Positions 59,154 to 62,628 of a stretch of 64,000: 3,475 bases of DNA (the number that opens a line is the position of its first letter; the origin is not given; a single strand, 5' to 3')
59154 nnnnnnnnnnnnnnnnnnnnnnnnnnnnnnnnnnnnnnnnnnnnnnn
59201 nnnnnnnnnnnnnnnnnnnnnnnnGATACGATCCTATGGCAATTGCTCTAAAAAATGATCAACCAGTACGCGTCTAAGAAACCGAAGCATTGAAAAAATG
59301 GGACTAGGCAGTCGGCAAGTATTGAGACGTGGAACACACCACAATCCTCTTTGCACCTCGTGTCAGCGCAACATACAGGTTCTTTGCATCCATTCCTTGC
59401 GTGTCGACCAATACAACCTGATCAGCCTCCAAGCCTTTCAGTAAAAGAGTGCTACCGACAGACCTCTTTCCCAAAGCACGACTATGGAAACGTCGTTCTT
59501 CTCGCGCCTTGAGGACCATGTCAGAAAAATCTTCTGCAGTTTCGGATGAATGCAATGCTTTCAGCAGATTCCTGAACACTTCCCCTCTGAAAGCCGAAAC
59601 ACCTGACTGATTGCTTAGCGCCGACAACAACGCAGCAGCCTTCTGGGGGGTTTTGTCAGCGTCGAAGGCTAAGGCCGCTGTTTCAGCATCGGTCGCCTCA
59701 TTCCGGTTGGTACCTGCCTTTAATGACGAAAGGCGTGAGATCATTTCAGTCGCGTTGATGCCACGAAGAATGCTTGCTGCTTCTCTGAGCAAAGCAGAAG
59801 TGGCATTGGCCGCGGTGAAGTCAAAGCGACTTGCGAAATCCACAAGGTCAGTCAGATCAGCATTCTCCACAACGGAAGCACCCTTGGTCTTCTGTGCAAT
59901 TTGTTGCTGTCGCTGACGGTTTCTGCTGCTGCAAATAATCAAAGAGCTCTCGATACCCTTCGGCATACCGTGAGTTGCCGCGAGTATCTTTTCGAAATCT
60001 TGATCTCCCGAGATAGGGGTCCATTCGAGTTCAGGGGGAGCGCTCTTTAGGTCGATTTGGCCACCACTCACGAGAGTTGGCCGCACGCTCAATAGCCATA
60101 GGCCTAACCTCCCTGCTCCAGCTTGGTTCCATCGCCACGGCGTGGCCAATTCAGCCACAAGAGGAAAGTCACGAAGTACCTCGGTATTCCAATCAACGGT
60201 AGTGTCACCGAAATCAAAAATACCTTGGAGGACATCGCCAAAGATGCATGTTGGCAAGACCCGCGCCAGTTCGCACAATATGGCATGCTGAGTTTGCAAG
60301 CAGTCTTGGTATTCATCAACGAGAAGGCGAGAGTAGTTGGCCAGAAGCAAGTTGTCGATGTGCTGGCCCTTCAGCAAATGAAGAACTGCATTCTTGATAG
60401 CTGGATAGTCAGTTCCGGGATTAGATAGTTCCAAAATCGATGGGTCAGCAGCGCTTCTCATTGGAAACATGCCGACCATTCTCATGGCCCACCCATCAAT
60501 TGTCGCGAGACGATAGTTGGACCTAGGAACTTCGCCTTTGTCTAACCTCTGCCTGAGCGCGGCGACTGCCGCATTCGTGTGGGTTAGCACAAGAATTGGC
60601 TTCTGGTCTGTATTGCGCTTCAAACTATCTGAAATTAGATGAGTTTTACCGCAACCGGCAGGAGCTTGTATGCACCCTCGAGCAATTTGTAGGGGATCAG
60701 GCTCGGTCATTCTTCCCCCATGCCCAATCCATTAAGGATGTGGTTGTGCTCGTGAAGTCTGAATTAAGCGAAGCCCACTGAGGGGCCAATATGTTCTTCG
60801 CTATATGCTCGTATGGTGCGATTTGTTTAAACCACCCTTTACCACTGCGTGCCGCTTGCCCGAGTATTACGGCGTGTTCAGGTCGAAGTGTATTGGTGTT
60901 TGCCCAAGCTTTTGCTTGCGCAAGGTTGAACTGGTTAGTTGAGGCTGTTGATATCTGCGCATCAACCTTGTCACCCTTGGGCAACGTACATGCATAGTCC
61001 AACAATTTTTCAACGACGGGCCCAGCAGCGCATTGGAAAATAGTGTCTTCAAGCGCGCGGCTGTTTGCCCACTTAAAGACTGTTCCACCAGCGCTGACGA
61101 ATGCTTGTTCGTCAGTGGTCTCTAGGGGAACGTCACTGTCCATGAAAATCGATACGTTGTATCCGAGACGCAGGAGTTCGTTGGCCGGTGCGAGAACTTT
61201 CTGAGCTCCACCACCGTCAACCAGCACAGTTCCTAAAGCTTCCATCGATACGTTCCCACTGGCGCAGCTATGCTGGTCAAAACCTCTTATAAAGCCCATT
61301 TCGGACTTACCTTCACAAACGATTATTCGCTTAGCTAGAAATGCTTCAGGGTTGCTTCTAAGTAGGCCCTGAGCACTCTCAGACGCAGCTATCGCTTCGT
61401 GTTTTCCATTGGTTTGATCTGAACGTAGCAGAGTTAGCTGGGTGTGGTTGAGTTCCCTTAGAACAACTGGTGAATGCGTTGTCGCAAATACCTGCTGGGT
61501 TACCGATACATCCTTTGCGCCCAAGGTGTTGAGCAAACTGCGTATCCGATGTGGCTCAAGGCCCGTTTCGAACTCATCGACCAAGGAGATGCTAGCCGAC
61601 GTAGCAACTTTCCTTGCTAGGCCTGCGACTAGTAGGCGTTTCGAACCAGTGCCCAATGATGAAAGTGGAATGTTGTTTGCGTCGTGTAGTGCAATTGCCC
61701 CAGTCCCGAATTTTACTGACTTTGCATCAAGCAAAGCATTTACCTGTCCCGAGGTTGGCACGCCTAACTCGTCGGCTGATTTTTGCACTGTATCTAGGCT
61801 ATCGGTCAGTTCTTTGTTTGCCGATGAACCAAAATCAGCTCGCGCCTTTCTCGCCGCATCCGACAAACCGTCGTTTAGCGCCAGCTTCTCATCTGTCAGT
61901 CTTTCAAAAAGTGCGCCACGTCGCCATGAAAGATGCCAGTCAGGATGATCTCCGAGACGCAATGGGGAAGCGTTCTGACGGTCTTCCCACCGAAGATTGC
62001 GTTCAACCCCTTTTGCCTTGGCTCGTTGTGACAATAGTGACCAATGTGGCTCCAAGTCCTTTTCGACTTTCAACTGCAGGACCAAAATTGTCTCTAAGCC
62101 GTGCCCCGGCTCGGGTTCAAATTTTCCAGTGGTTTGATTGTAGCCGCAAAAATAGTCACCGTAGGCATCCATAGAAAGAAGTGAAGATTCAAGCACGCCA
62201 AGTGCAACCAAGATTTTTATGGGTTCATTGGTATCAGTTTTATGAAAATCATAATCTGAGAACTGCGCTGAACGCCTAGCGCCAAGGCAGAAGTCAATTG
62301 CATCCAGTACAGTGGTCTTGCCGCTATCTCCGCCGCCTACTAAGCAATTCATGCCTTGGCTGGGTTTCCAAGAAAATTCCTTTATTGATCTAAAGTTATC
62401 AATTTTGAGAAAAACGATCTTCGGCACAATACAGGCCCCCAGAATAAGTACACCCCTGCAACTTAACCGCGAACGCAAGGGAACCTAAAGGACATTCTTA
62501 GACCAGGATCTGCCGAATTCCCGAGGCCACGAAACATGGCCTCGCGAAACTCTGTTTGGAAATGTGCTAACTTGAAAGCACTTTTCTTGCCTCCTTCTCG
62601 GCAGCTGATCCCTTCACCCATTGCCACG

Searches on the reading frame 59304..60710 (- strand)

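Call 85: search_protein_families(library=pfam, proteins=[window:59304-60710:-], max_evalue=0.0001)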
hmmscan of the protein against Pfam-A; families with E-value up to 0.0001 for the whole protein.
window:59304-60710:- (468 aa): 4 families
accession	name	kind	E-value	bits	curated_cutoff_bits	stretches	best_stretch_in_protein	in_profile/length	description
PF00580.27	UvrD-helicase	-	1.4e-15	58.2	23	2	105-174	191-262/271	UvrD/REP helicase N-terminal domain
PF01443.25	Viral_helicase1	-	1.5e-08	35.2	21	0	14-59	3-37/228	Viral superfamily 1 RNA helicase core domain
PF13245.12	AAA_19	-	1.2e-06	29.2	25.1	1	13-164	15-130/134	AAA domain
PF13086.12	AAA_11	-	5.4e-05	23.5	27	0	12-58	20-74/257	AAA domain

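Call 86: search_protein_families(library=padloc, proteins=[window:59304-60710:-], max_evalue=0.00001)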
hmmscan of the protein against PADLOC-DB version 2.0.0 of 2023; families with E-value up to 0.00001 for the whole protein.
window:59304-60710:- (468 aa): 25 families
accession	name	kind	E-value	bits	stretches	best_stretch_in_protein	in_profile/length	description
PDLC04173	GajB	-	8e-171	567.1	1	5-466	5-468/471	-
PDLC04171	GajB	-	3.8e-127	422.5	1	3-387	5-390/392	-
PDLC04172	GajB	-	5.8e-46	155.5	2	9-215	5-211/505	-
PDLC00122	GajB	-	3.4e-16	57.2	0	114-167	150-206/502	UrvD helicase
PDLC00123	GajB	-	4.3e-13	46.7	1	116-171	167-223/540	UrvD helicase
PDLC03802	RTasHel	-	4.9e-12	43.5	0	14-60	23-73/675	DRT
PDLC00132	GajB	-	4.9e-12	43.3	1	14-79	21-89/625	UrvD helicase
PDLC00117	GajB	-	2.7e-10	37.4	1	101-168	193-263/604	UrvD helicase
PDLC00107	GajB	-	4.2e-10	36.9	0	102-184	191-275/587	UrvD helicase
PDLC00127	GajB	-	6.4e-10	36.2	0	101-166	176-246/594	UrvD helicase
PDLC00121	GajB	-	9.5e-10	35.6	0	109-173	186-249/565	UrvD helicase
PDLC00131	GajB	-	1.2e-09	35.7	0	112-176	233-299/647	UrvD helicase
PDLC00130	GajB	-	2.2e-08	30.8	1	116-169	196-251/589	UrvD helicase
PDLC00119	GajB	-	3.3e-08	31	1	115-172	208-266/565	UrvD helicase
PDLC00135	GajB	-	9.3e-08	29.4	0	116-168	160-216/603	UrvD helicase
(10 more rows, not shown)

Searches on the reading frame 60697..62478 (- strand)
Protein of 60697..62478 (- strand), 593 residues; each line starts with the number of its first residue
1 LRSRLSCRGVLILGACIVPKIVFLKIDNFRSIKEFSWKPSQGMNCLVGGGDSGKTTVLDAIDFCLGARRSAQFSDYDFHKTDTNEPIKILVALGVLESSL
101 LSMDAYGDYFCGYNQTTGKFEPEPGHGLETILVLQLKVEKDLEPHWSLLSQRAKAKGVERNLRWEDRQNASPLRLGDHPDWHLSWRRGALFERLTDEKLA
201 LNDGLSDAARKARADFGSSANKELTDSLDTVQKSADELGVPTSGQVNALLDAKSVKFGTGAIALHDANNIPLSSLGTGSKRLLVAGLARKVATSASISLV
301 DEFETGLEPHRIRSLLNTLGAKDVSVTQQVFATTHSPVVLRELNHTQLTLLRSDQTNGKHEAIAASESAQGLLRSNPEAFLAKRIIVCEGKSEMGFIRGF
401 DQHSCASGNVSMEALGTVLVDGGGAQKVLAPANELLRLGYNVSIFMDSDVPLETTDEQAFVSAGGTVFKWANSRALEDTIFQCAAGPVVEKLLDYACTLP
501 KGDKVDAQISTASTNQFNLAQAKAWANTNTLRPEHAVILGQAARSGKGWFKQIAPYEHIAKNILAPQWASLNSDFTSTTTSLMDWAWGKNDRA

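Call 85: search_protein_families(library=pfam, proteins=[window:60697-62478:-], max_evalue=0.0001)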
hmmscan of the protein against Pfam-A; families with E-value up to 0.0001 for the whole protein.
window:60697-62478:- (593 aa): 4 families
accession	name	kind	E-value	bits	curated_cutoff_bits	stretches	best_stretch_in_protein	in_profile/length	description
PF13304.12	AAA_21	-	4.7e-21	76.6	27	2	174-340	137-303/304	AAA domain, putative AbiEii toxin, Type IV TA system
PF13175.12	AAA_15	-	2.7e-17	63.9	32.1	2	20-88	2-78/374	AAA ATPase domain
PF02463.25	SMC_N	-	5.8e-12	46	40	1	24-73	5-56/220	RecF/RecN/SMC N terminal domain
PF13476.12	AAA_23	-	1.7e-09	39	27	1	24-80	2-60/201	AAA domain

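Call 86: search_protein_families(library=padloc, proteins=[window:60697-62478:-], max_evalue=0.00001)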
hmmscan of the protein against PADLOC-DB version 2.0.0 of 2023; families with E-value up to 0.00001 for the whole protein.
window:60697-62478:- (593 aa): 73 families (the best 25 are shown)
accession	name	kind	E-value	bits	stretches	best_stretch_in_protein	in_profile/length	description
PDLC04168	GajA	-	3.3e-212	704.2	1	20-586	3-567/570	-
PDLC04169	GajA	-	5.7e-117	389.8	1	161-586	2-431/434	-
PDLC04170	GajA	-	2.2e-44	150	1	21-506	3-492/565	-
PDLC00086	GajA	-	1.1e-24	85.2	2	266-511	273-519/600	AAA ATPase domain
PDLC02980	AriA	-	1.6e-19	69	1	218-340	220-303/304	-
PDLC02358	Old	-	2.1e-18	64.5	2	260-463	247-462/578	Old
PDLC00102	GajA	-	2.5e-18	63.9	2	24-81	6-63/532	AAA ATPase domain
PDLC02979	AriA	-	4.3e-17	61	2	20-83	2-65/373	-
PDLC04541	PDC-M25A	-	4.3e-16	57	2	21-64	2-44/380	-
PDLC00081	GajA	-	4.4e-16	56.7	1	23-97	5-79/574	AAA ATPase domain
PDLC02336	AbiLi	-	5e-16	57.2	1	268-345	222-298/340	AbiLi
PDLC04608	PDC-M38A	-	6.1e-16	57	2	262-340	239-316/367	-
PDLC04611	PDC-M38A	-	6.6e-16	56.8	2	262-336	252-326/383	-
PDLC00098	GajA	-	1.3e-15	55.2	2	23-69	5-51/534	AAA ATPase domain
PDLC00080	GajA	-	6.3e-15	52.9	1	24-93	6-86/622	AAA ATPase domain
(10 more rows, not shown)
